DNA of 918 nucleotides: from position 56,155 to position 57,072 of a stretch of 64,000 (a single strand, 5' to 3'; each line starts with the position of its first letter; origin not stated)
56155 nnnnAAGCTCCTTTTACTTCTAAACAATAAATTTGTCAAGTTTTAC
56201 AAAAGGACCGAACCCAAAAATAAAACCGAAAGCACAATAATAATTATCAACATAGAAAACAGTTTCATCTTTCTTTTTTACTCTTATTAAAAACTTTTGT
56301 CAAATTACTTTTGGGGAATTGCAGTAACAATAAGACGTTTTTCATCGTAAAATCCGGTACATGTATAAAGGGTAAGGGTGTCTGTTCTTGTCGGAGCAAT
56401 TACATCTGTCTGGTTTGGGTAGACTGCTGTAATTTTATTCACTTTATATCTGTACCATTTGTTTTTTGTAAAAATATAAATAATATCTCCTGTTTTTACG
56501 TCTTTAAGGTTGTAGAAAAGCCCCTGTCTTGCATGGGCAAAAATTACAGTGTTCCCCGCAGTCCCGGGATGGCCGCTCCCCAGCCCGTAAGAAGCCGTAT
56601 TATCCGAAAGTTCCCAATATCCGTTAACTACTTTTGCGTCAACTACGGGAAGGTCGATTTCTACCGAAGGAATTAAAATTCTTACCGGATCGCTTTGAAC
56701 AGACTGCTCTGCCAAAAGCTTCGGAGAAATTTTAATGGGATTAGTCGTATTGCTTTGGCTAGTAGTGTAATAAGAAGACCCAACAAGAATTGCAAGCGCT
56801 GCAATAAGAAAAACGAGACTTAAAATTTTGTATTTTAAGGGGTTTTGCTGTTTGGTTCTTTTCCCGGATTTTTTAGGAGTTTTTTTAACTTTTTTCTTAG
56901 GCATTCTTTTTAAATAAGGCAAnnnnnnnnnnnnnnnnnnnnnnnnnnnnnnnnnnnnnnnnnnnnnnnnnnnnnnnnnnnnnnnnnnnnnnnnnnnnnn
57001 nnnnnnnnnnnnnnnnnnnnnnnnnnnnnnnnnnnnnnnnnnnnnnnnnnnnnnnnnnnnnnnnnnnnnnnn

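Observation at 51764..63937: Sortase embedded in a surface-protein cluster whose members lack LPXTG but share a C-proximal (E/Q/A/G)VLG(A) motif followed by a TM helix and basic tail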

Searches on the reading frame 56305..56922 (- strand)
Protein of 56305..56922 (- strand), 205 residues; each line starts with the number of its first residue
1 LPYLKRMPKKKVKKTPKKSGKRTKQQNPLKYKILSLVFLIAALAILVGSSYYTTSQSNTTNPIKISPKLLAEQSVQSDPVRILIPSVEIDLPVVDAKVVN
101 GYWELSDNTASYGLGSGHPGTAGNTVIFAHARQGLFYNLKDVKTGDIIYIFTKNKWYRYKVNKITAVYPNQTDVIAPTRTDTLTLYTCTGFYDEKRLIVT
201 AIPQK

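Call 3: search_protein_families(library=pfam, proteins=[window:56305-56922:-], max_evalue=0.01)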
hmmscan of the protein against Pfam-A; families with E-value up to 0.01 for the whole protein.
window:56305-56922:- (205 aa): 1 family
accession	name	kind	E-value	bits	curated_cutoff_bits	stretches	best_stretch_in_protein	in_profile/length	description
PF04203.18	Sortase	-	2.6e-24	85.8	26.6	1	82-201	1-122/125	Sortase domain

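Call 4: search_protein_families(library=ncbifam, proteins=[window:56305-56922:-], max_evalue=0.01)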
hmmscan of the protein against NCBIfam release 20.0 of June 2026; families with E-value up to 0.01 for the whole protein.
window:56305-56922:- (205 aa): 7 families
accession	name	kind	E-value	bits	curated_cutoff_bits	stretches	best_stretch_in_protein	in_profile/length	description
NF033745.1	class_C_sortase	subfamily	5.2e-15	55.8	160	1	79-201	93-218/220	class C sortase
TIGR01076.1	sortase_fam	subfamily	5.8e-15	55.3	39.35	1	82-200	3-124/136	sortase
NF058671.1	sortase_SrtD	exception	1.4e-13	51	140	1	82-191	67-171/187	class D sortase, LPxTATN-specific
NF033747.1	class_E_sortase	subfamily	3.4e-13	49.9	160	1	76-201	68-203/211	class E sortase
NF033746.1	class_D_sortase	subfamily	5.3e-12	45.7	165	1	82-191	13-117/135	class D sortase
NF033748.1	class_F_sortase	subfamily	7.9e-10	38.6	166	1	74-196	6-141/155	class F sortase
TIGR03784.1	marine_sortase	equivalog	3.4e-08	33.3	158.25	1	116-192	84-160/174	class GN sortase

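Call 6: find_homologous_proteins(query=window:56305-56922:-, max_evalue=0.00001)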
Query window:56305-56922:- (205 aa): 338 proteins with E <= 0.00001 among 534 candidates; the best 120 are listed.
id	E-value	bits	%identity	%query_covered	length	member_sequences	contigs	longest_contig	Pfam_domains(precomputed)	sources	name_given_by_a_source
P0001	2.6e-126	437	100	97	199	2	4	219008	PF04203.19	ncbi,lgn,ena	-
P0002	2.3e-88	313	83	72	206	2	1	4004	PF04203.19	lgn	-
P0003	2.3e-88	313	83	72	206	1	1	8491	PF04203.19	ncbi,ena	-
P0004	2.9e-82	293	66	97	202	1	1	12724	PF04203.19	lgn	-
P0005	3.5e-79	283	67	88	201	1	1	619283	PF04203.19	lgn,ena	-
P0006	4.6e-79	283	70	86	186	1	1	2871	PF04203.19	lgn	-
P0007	3.2e-78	280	68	86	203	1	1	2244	PF04203.19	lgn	-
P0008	3.9e-78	280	67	87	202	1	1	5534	PF04203.19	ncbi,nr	ncbi:MAG TPA: sortase [Candidatus Sulfotelmatobacter sp.]|nr:sortase [Candidatus Sulfotelmatobacter 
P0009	6.2e-78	279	67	88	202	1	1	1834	PF04203.19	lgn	-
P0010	9.3e-78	279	65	97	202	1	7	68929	PF04203.19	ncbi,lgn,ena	-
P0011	1.4e-77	278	64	97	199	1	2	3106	PF04203.19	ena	-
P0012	1.4e-77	278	78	70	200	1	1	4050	PF04203.19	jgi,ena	-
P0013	1.4e-77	278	64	100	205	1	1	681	PF04203.19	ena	-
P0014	3.1e-77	277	64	97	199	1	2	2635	PF04203.19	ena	-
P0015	3.5e-77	277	63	97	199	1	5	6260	PF04203.19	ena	-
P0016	3.9e-77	277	64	97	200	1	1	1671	PF04203.19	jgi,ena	-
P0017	6.8e-77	276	65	88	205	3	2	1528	PF04203.19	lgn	-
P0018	8.8e-77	275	63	98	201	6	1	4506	PF04203.19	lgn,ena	-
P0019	1.0e-76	275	68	84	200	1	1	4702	PF04203.19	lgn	-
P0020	1.1e-76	275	70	86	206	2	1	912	PF04203.19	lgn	-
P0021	1.1e-76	275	78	70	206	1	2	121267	PF04203.19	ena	-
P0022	1.5e-76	275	64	97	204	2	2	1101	PF04203.19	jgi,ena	-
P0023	2.2e-76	274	65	88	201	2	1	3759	PF04203.19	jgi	jgi:LPXTG-site transpeptidase (sortase) family protein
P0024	3.9e-76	273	61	97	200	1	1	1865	PF04203.19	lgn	-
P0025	4.0e-76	273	67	86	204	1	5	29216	PF04203.19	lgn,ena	-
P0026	4.0e-76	273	64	88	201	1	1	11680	PF04203.19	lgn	-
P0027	5.6e-76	273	64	95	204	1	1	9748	PF04203.19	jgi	jgi:LPXTG-site transpeptidase (sortase) family protein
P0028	5.9e-76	273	63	97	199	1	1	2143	PF04203.19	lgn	-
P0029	6.0e-76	273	66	87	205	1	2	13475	PF04203.19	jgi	jgi:LPXTG-site transpeptidase (sortase) family protein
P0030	7.9e-76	272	62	100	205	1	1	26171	PF04203.19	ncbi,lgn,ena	-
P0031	1.1e-75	272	64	89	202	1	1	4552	PF04203.19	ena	-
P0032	1.3e-75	272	67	87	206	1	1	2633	PF04203.19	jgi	jgi:LPXTG-site transpeptidase (sortase) family protein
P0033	1.4e-75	272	65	95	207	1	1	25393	PF04203.19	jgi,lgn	jgi:LPXTG-site transpeptidase (sortase) family protein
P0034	2.1e-75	271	66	87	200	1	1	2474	PF04203.19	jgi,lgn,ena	-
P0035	2.8e-75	271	62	98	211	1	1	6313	PF04203.19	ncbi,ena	-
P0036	3.2e-75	270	76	70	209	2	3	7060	PF04203.19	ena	-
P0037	4.0e-75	270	67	85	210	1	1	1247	PF04203.19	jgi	-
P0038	6.2e-75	269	67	84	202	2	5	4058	PF04203.19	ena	-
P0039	8.4e-75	269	64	96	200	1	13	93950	PF04203.19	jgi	jgi:LPXTG-site transpeptidase (sortase) family protein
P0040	1.1e-74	269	60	100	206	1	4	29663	PF04203.19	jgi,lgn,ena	jgi:LPXTG-site transpeptidase (sortase) family protein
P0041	1.2e-74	269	66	86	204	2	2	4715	PF04203.19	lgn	-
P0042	1.3e-74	268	64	88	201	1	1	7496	PF04203.19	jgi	jgi:LPXTG-site transpeptidase (sortase) family protein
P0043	1.3e-74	268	63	95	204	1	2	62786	PF04203.19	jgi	jgi:LPXTG-site transpeptidase (sortase) family protein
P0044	2.3e-74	268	61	98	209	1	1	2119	PF04203.19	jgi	jgi:LPXTG-site transpeptidase (sortase) family protein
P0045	2.4e-74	268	76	70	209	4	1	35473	PF04203.19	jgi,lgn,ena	-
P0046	2.5e-74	267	64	97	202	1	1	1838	PF04203.19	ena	-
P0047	2.7e-74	267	70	76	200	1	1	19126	PF04203.19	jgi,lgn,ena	-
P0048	4.2e-74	267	65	86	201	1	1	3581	PF04203.19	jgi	jgi:LPXTG-site transpeptidase (sortase) family protein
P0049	5.3e-74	266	66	86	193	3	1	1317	PF04203.19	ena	-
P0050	5.3e-74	266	66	85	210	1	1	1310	PF04203.19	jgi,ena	-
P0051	5.7e-74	266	76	70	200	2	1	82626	PF04203.19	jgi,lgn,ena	jgi:LPXTG-site transpeptidase (sortase) family protein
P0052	7.9e-74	266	67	88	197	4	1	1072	PF04203.19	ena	-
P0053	1.0e-73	265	76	70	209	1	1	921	PF04203.19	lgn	-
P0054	1.4e-73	265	64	97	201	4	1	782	PF04203.19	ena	-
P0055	1.8e-73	265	66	88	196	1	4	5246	PF04203.19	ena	-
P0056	2.2e-73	264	66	88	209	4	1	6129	PF04203.19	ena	-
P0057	2.7e-73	264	63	88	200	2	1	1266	PF04203.19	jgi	-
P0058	3.2e-73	264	67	86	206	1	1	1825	PF04203.19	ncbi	-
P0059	3.4e-73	264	74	70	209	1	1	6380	PF04203.19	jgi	-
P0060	3.6e-73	264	60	96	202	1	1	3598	PF04203.19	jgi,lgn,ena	-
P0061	3.6e-73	264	66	86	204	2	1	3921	PF04203.19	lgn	-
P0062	3.6e-73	264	74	70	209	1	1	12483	PF04203.19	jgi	-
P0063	3.8e-73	264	65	89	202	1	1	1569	PF04203.19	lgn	-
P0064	4.3e-73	263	62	97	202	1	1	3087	PF04203.19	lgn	-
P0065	4.5e-73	263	63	97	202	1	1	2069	PF04203.19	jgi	-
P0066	5.9e-73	263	64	88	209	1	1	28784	PF04203.19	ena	-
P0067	7.4e-73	263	60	100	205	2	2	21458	PF04203.19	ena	-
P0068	9.8e-73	262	62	94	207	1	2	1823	PF04203.19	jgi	jgi:LPXTG-site transpeptidase (sortase) family protein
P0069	9.9e-73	262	63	87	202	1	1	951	PF04203.19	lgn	-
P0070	1.0e-72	262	64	88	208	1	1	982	PF04203.19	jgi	jgi:LPXTG-site transpeptidase (sortase) family protein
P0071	1.1e-72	262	64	88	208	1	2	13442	PF04203.19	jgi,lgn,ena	-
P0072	1.1e-72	262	62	96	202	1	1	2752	PF04203.19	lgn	-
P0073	1.1e-72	262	65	86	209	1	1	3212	PF04203.19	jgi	jgi:LPXTG-site transpeptidase (sortase) family protein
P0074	1.2e-72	262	66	87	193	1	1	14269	PF04203.19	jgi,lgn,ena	-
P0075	2.2e-72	261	62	88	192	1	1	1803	PF04203.19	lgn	-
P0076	2.4e-72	261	64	89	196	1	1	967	PF04203.19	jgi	jgi:LPXTG-site transpeptidase (sortase) family protein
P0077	2.5e-72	261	65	85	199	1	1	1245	PF04203.19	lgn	-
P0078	2.7e-72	261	64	88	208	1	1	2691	PF04203.19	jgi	jgi:LPXTG-site transpeptidase (sortase) family protein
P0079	3.3e-72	261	60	100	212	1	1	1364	PF04203.19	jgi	jgi:LPXTG-site transpeptidase (sortase) family protein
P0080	3.6e-72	260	61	96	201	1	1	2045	PF04203.19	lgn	-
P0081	3.8e-72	260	66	87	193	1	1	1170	PF04203.19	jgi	jgi:LPXTG-site transpeptidase (sortase) family protein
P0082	4.5e-72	260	68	81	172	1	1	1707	PF04203.19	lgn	-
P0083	6.6e-72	260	59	98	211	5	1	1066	PF04203.19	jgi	jgi:LPXTG-site transpeptidase (sortase) family protein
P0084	6.7e-72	260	66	75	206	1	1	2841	PF04203.19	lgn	-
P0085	8.1e-72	259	59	98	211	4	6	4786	PF04203.19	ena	-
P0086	8.6e-72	259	62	95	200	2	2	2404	PF04203.19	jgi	jgi:LPXTG-site transpeptidase (sortase) family protein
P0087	8.6e-72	259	60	98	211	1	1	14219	PF04203.19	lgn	-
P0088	9.2e-72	259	63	95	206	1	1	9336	PF04203.19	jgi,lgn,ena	-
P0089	1.2e-71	259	73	70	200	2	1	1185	PF04203.19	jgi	jgi:LPXTG-site transpeptidase (sortase) family protein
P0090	1.8e-71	258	60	97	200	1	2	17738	PF04203.19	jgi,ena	-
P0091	2.2e-71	258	63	87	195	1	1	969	PF04203.19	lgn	-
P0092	2.6e-71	258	75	70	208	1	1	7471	PF04203.19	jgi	jgi:LPXTG-site transpeptidase (sortase) family protein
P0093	3.9e-71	257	63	85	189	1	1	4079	PF04203.19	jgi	jgi:LPXTG-site transpeptidase (sortase) family protein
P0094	4.2e-71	257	77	71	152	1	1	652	PF04203.19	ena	-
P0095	7.9e-71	256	66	75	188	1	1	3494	PF04203.19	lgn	-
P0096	9.8e-71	256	61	96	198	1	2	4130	PF04203.19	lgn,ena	-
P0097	1.3e-70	255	76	72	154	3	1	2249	PF04203.19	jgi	jgi:LPXTG-site transpeptidase (sortase) family protein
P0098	1.6e-70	255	60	97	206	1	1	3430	PF04203.19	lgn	-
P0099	1.9e-70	255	58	100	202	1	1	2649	PF04203.19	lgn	-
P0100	2.2e-70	255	64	90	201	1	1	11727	PF04203.19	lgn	-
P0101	2.5e-70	254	65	86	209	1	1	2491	PF04203.19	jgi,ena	-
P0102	4.9e-70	253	60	97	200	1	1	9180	PF04203.19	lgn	-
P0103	5.4e-70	253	72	70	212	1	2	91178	PF04203.19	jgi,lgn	jgi:sortase A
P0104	1.2e-69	252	64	86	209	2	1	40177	PF04203.19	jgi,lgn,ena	-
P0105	1.3e-69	252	59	97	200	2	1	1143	PF04203.19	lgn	-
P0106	1.5e-69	252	66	86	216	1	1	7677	PF04203.19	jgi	jgi:LPXTG-site transpeptidase (sortase) family protein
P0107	2.4e-69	251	58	93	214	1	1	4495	PF04203.19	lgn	-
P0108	5.7e-69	250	66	73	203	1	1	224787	PF04203.19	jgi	jgi:LPXTG-site transpeptidase (sortase) family protein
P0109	5.9e-69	250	64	85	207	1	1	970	PF04203.19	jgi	jgi:LPXTG-site transpeptidase (sortase) family protein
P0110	6.5e-69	250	68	74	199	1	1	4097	PF04203.19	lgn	-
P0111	6.8e-69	250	65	85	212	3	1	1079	PF04203.19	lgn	-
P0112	9.3e-69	249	63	89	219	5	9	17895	PF04203.19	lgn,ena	-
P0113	1.5e-68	249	61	87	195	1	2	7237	PF04203.19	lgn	-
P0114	1.9e-68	248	63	92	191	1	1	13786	PF04203.19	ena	-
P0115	1.9e-68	248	76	70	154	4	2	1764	PF04203.19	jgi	jgi:LPXTG-site transpeptidase (sortase) family protein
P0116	2.2e-68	248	76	70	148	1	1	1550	PF04203.19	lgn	-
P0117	2.5e-68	248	62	88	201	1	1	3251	PF04203.19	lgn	-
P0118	3.7e-68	247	57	92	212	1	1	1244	PF04203.19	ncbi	-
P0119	4.2e-68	247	61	97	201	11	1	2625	PF04203.19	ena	-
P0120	4.6e-68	247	59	93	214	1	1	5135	PF04203.19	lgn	-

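Call 9: find_related_loci(query=A1, collection=genome_contigs, flank=10000)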
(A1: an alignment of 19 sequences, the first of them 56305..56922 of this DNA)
Query A1 (205 aa) in genome_contigs; peptide patterns used: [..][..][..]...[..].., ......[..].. (x = any residue, [..] = any of these).
136 stretches matched a pattern; 121 encode a relative of the query (tblastn E <= 1e-3); the best 80 are kept; 80 distinct loci.
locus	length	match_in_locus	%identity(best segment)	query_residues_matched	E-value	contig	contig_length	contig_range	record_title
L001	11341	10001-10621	69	1-204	2e-87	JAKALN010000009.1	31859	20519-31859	MAG: bacterium isolate WY5.bin128 NODE_2039_length_31859_cov_8.988466, whole genome shotgun sequence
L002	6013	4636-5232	63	4-204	2e-81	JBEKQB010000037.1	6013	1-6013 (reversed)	MAG: Candidatus Levyibacteriota bacterium isolate SPRUCE 478 SPRUCE_478_37, whole genome shotgun sequence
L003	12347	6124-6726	66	5-204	1e-79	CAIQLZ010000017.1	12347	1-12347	MAG: Candidatus Levybacteria bacterium isolate AM-lipid-01-D9_bin-0046 genome assembly, contig: bin-0046:017/107, whole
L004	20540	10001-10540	66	25-204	5e-77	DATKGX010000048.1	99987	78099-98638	MAG TPA_asm: Patescibacteria group bacterium isolate SMAG_U14562 k141_141557, whole genome shotgun sequence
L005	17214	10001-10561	63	21-203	1e-72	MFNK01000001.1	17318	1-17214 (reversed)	MAG: Candidatus Levybacteria bacterium RIFCSPHIGHO2_01_FULL_36_15b rifcsphigho2_01_scaffold_12253, whole genome shotgun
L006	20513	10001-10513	58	32-203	2e-70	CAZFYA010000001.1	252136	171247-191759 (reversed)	MAG TPA_asm: uncultured Gammaproteobacteria bacterium isolate SRP239243_co2_396 genome assembly, contig: NODE_17_length_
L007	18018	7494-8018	63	29-205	8e-68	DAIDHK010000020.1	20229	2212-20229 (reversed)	MAG TPA_asm: Candidatus Levyibacteriota bacterium isolate clean343 NODE_20_length_20229_cov_11.099196, whole genome shot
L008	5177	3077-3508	70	60-203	3e-67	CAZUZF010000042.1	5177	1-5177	MAG TPA_asm: uncultured Gammaproteobacteria bacterium isolate binchicken_co38_1268 genome assembly, contig: NODE_33618_l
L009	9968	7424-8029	59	5-204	5e-72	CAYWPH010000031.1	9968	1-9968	MAG TPA_asm: uncultured Gammaproteobacteria bacterium isolate SRP302447_co3_825 genome assembly, contig: NODE_19259_leng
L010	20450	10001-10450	67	55-204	3e-66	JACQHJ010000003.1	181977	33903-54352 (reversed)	MAG: Candidatus Levyibacteriota bacterium isolate NC_groundwater_1096_Ag_S2p5_37_166 S_2p5_S6_coassembly_k141_1322597, w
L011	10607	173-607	67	61-205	9e-65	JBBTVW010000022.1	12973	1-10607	MAG: Patescibacteria group bacterium isolate H43-bin095_1 H43_bin095_1_000000000022, whole genome shotgun sequence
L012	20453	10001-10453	65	56-205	2e-61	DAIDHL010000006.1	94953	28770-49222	MAG TPA_asm: Candidatus Levyibacteriota bacterium isolate clean344 NODE_6_length_94953_cov_5.637938, whole genome shotgu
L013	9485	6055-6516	58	50-205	3e-57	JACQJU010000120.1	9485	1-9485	MAG: Candidatus Gottesmanbacteria bacterium isolate NC_groundwater_1159_Ag_S-0.1um_39_55 S_p1_S3_coassembly_k141_2105235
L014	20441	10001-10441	60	57-201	6e-56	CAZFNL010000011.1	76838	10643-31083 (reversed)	MAG TPA_asm: uncultured Gammaproteobacteria bacterium isolate SRP271791_co1_7 genome assembly, contig: k141_380534, whol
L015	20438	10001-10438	58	60-205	8e-56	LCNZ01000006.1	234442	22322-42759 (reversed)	MAG: Candidatus Amesbacteria bacterium GW2011_GWB1_47_19 UX91_C0006, whole genome shotgun sequence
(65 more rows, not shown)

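Call 15: search_solved_structures(query=window:56305-56922:-, max_evalue=0.001, show_alignments=2)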
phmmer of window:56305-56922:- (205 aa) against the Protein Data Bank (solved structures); distinct sequences matched with E-value up to 0.001: 47.
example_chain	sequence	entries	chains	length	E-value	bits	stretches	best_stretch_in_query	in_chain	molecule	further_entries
2xwg_A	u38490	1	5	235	3.6e-12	49.9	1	72-201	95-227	SORTASE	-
6bwe_A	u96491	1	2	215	7.7e-11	45.5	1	81-200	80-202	Putative fimbrial associated sortase-like protein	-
5k9a_A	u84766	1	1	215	7.9e-11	45.5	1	81-200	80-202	Putative fimbrial associated sortase-like protein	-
2kw8_A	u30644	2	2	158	4.7e-10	43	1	80-200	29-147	LPXTG-site transpeptidase family protein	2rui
4o8l_A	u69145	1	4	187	3.1e-08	37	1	67-200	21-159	Sortase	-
5dv0_A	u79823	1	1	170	5e-08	36.4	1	81-200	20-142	Sortase SrtA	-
8t28_A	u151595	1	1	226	9.5e-08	35.4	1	74-191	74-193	Class C sortase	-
3rcc_A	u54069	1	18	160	3.5e-07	33.6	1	82-201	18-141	Sortase SrtA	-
7s56_A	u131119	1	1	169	3.6e-07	33.6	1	82-201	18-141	Class A sortase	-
7d6p_A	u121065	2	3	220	3.8e-07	33.5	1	82-199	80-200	Sortase family protein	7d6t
6ixz_A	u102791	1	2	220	3.8e-07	33.5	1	82-199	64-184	Sortase family protein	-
4o8t_A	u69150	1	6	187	5.3e-07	33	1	67-199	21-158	Sortase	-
24rr_A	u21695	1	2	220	5.3e-07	33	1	78-199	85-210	Ebp pilus assembly class C sortase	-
8gmx_A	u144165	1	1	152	1.2e-06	31.8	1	81-201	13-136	Class C sortase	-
4d70_A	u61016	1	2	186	1.6e-06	31.5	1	103-197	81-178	SORTASE FAMILY PROTEIN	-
5utt_A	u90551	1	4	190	0.00028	24.1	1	110-179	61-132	Sortase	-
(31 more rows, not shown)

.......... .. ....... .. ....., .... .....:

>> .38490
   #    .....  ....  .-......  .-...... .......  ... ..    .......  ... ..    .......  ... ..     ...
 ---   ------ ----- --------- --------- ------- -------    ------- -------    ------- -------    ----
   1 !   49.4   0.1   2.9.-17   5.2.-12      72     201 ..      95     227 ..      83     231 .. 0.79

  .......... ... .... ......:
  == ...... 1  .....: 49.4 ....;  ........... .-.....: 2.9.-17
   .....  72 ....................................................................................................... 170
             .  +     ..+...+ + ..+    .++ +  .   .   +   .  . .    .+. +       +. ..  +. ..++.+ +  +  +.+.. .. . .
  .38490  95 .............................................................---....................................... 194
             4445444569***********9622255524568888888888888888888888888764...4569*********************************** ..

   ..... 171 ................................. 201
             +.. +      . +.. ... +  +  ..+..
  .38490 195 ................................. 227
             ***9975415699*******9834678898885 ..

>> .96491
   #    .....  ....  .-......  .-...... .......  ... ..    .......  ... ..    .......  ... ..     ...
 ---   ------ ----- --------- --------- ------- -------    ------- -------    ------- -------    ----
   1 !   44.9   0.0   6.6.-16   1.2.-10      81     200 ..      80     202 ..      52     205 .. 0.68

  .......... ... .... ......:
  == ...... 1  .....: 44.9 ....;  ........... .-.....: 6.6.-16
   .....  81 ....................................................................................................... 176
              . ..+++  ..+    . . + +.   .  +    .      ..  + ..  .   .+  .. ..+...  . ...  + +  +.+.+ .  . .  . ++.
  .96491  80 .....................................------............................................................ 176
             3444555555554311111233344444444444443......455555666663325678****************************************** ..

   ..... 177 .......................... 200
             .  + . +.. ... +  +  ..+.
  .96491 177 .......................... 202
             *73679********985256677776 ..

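Call 38: predict_structure(alignment_id=A1)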
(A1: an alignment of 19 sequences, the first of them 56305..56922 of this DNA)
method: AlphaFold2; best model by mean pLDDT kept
length: 205 residues; sequences in the alignment: 19
mean_pLDDT: 50.7   pTM: 0.35
mean pLDDT of the five models: 50.7, 50.6, 50.5, 49.2, 49.1
residues with pLDDT >= 90: 13; 70-90: 18; 50-70: 67; < 50: 107
segments of 3 or more residues with pLDDT < 50: 19-21, 53-136, 151-155, 171-179
pLDDT, mean of each block of 10 residues (from residue 1): 64 54 65 93 87 49 38 32 28 33 32 29 30 36 61 54 64 43 56 57 68
secondary structure, 60 per line:
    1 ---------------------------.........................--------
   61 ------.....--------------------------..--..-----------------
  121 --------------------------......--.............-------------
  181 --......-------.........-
elements in order: H28-52 H67-71 E147-152 E155-167 E183-188 E196-204

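Call 58: predict_structure(alignment_id=A3)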
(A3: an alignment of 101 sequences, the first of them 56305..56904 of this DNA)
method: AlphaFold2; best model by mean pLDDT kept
length: 199 residues; sequences in the alignment: 101
mean_pLDDT: 78.1   pTM: 0.64
mean pLDDT of the five models: 78.1, 77.6, 77.5, 76.6, 73.7
residues with pLDDT >= 90: 74; 70-90: 69; 50-70: 30; < 50: 26
segments of 3 or more residues with pLDDT < 50: 1-17, 47-54
pLDDT, mean of each block of 10 residues (from residue 1): 41 44 76 88 55 54 61 93 92 79 87 91 84 92 95 95 78 91 74 93
secondary structure, 60 per line:
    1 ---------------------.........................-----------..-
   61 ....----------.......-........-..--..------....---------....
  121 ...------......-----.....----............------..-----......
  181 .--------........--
elements in order: H22-46 H61-64 E75-78 E83-90 E104-107 E117-123 H130-135 E141-145 E150-161 E175-181 E190-197
